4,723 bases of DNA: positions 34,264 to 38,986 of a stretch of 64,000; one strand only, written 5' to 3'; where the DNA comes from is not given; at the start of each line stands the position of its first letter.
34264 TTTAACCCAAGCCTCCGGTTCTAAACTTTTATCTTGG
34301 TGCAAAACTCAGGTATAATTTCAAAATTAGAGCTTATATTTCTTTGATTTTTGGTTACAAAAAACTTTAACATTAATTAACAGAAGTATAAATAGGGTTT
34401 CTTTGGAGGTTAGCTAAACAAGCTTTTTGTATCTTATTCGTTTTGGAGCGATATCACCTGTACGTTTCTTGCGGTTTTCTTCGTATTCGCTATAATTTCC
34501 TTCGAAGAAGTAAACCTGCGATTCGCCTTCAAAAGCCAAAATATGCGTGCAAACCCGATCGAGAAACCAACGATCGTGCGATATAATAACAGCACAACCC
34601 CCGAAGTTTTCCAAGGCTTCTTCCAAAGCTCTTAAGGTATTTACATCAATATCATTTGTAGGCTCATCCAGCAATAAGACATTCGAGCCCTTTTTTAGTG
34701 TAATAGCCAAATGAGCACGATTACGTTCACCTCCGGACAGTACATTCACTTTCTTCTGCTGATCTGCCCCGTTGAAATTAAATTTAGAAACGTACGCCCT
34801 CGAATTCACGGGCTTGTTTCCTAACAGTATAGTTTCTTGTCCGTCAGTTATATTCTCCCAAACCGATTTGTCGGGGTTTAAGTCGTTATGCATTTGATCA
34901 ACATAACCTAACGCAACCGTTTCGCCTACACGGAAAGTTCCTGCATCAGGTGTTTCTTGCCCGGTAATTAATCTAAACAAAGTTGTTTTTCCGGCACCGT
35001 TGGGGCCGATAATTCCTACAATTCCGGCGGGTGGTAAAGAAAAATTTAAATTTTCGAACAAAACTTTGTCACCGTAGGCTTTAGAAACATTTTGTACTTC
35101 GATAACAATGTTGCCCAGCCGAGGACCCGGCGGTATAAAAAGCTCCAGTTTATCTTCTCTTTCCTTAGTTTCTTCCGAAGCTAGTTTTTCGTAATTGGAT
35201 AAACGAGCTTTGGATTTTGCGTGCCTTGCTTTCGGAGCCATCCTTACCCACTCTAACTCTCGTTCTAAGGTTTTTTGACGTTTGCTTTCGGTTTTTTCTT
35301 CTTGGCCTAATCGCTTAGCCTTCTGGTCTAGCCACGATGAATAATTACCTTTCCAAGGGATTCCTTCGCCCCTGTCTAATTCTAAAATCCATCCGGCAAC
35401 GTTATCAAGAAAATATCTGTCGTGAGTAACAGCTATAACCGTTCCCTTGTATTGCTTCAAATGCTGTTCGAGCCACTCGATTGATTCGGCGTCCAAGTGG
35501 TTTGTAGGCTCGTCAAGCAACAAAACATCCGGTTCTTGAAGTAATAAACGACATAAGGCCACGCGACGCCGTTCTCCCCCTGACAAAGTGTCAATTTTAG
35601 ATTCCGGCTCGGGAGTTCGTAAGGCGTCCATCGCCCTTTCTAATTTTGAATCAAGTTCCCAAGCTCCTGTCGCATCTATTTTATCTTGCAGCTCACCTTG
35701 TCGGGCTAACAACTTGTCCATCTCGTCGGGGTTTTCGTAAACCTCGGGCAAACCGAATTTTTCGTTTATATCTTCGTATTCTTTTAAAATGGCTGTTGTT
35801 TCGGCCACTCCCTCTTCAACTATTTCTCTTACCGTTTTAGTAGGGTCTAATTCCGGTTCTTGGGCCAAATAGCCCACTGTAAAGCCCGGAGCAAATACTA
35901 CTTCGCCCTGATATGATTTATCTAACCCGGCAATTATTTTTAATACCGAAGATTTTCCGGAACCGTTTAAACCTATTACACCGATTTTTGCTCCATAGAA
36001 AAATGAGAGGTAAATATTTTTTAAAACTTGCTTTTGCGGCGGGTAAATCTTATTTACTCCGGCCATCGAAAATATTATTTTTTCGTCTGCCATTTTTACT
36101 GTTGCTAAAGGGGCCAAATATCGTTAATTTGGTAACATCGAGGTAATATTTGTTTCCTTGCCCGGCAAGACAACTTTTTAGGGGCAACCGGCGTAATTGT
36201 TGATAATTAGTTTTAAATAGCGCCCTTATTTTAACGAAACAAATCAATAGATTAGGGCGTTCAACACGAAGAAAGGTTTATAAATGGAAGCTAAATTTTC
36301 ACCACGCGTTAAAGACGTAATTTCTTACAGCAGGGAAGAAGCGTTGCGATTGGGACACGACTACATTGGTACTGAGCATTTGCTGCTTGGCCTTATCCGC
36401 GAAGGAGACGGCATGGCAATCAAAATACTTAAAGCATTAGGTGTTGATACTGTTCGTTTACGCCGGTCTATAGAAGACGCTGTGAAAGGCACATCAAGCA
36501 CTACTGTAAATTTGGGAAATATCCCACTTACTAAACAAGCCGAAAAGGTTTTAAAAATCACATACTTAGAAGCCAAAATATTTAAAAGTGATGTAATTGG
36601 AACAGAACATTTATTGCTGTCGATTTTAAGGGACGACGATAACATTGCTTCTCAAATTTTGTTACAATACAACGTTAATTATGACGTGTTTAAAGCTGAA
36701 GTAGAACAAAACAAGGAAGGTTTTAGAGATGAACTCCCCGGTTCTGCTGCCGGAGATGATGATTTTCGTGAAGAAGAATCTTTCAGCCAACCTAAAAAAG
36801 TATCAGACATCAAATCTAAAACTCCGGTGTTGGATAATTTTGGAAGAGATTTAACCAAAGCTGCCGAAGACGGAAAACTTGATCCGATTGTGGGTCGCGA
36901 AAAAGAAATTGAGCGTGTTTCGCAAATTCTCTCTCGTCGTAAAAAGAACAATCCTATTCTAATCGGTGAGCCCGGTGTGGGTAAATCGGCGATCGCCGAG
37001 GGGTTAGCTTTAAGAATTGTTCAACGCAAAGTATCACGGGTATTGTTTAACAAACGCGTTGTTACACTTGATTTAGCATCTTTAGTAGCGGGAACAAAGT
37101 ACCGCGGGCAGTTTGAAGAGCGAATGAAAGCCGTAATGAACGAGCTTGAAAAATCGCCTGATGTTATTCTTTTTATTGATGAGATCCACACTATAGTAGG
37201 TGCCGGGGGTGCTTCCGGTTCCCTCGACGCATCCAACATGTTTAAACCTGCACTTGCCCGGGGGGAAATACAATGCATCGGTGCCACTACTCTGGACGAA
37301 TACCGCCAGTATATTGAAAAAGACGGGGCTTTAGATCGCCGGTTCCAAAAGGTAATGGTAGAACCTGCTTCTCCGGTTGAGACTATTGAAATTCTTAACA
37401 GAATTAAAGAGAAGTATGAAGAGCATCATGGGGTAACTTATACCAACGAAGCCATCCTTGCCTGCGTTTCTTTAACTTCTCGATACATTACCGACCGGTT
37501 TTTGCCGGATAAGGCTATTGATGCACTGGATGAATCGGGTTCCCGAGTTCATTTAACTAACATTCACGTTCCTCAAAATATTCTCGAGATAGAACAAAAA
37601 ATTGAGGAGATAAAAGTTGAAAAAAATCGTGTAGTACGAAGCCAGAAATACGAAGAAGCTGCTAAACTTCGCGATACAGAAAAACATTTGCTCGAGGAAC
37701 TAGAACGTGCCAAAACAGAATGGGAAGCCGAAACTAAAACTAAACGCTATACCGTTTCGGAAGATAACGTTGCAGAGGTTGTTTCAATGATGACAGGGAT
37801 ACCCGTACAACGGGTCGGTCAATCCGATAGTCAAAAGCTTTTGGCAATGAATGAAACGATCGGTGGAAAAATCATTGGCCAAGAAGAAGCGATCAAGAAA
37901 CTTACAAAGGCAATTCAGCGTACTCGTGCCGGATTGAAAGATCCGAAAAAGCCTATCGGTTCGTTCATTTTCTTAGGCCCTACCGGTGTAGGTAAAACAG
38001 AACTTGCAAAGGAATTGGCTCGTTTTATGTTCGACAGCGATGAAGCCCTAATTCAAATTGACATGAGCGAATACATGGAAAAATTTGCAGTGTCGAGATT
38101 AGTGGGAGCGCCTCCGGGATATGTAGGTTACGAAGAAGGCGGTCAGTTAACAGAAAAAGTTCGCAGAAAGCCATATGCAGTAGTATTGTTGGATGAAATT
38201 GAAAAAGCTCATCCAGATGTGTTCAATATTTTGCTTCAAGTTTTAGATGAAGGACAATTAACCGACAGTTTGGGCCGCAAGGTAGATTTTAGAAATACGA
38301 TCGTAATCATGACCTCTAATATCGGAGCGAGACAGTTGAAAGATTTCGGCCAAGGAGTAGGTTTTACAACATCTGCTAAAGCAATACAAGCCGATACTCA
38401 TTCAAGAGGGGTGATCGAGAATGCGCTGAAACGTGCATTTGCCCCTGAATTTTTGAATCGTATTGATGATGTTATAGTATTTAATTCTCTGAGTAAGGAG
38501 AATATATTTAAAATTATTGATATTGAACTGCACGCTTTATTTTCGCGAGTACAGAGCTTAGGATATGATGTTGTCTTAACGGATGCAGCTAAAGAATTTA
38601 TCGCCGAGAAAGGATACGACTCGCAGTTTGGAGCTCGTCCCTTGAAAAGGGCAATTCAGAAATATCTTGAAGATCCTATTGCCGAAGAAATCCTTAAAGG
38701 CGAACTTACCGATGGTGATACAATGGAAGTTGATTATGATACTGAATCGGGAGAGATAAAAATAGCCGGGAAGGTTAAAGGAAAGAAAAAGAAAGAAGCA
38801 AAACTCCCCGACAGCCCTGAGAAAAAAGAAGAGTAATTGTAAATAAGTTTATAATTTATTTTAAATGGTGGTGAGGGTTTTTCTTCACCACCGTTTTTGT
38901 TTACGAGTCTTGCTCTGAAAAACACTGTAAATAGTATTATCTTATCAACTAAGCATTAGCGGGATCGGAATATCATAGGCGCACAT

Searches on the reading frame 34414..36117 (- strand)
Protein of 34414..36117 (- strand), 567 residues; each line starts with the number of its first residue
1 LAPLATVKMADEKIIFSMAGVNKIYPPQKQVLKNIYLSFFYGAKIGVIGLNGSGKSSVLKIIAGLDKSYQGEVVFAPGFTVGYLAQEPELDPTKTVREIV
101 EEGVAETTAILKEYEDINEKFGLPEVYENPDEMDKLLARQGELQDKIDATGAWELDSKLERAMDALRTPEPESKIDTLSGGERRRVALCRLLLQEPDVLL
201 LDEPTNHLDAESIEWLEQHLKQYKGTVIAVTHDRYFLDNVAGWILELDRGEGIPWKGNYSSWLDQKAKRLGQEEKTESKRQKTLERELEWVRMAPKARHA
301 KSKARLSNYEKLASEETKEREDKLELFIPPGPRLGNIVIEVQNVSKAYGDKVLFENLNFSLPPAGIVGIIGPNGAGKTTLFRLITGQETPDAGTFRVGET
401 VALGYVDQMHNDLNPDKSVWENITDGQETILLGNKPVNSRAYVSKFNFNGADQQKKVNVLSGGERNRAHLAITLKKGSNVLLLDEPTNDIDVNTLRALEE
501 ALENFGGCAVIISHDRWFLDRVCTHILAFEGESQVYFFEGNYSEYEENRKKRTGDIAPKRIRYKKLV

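Call 72: search_protein_families(library=pfam, proteins=[window:34414-36117:-], max_evalue=0.00001)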
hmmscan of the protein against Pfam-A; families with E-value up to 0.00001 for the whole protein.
window:34414-36117:- (567 aa): 5 families
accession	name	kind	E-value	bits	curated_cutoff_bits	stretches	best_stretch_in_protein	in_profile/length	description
PF00005.33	ABC_tran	-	1.4e-53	181.6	25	2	32-206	1-137/137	ABC transporter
PF13304.12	AAA_21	-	1.6e-18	68.2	27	0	179-238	239-304/304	AAA domain, putative AbiEii toxin, Type IV TA system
PF12848.13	ABC_tran_Xtn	-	2.5e-13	50.3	25.9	1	245-321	1-79/85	ABC transporter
PF02463.25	SMC_N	-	9.1e-11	42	40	0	175-239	134-204/220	RecF/RecN/SMC N terminal domain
PF13476.12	AAA_23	-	5e-06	27.7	27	0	354-385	10-40/201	AAA domain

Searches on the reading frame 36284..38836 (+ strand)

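Call 72: search_protein_families(library=pfam, proteins=[window:36284-38836:+], max_evalue=0.00001)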
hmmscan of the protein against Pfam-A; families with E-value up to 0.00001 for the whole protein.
window:36284-38836:+ (850 aa): 15 families
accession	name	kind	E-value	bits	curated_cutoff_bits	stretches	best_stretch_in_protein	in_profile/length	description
PF07724.20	AAA_2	-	1.7e-70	236.8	27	1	556-729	1-165/166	AAA domain (Cdc48 subfamily)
PF17871.7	AAA_lid_9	-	4.8e-32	110.4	22.8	1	365-464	3-102/104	AAA lid domain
PF02861.25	Clp_N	-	1.1e-30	105.9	20.7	2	17-67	2-52/53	Clp amino terminal domain, pathogenicity island component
PF10431.15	ClpB_D2-small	-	8.8e-27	93.4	21.9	1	736-816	1-81/81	C-terminal, D2-small domain, of ClpB protein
PF00004.35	AAA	-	6e-23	82.2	21.2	2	225-337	2-110/131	ATPase family associated with various cellular activities (AAA)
PF07728.20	AAA_5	-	6.8e-22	78.4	22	1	561-686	2-129/139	AAA domain (dynein-related subfamily)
PF00158.32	Sigma54_activat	-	2.9e-14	53.5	20.2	1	531-672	2-134/168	Sigma-54 interaction domain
PF13191.12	AAA_16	-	2.3e-13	51.4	32.6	1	202-254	2-56/167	AAA ATPase domain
PF13401.12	AAA_22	-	1.3e-10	42.1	27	0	220-304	4-96/130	AAA domain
PF20720.3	nSTAND3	-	8.1e-09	35.8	27.2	0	210-250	8-46/155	Novel STAND NTPase 3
PF01695.23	IstB_IS21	-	3.6e-07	30.4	24.1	0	216-286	87-153/238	IstB-like ATP binding protein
PF13238.12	AAA_18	-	4.5e-07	30.8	29.4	0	225-300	2-79/128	AAA domain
PF05621.17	TniB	-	2.6e-06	27.5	22.4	0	264-360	91-185/189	Bacterial TniB protein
PF07726.17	AAA_3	-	7.8e-06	26.2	27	0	567-677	8-109/131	ATPase family associated with various cellular activities (AAA)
PF01637.24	ATPase_2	-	8.7e-06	26.1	33.2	0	203-259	2-57/225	ATPase domain predominantly from Archaea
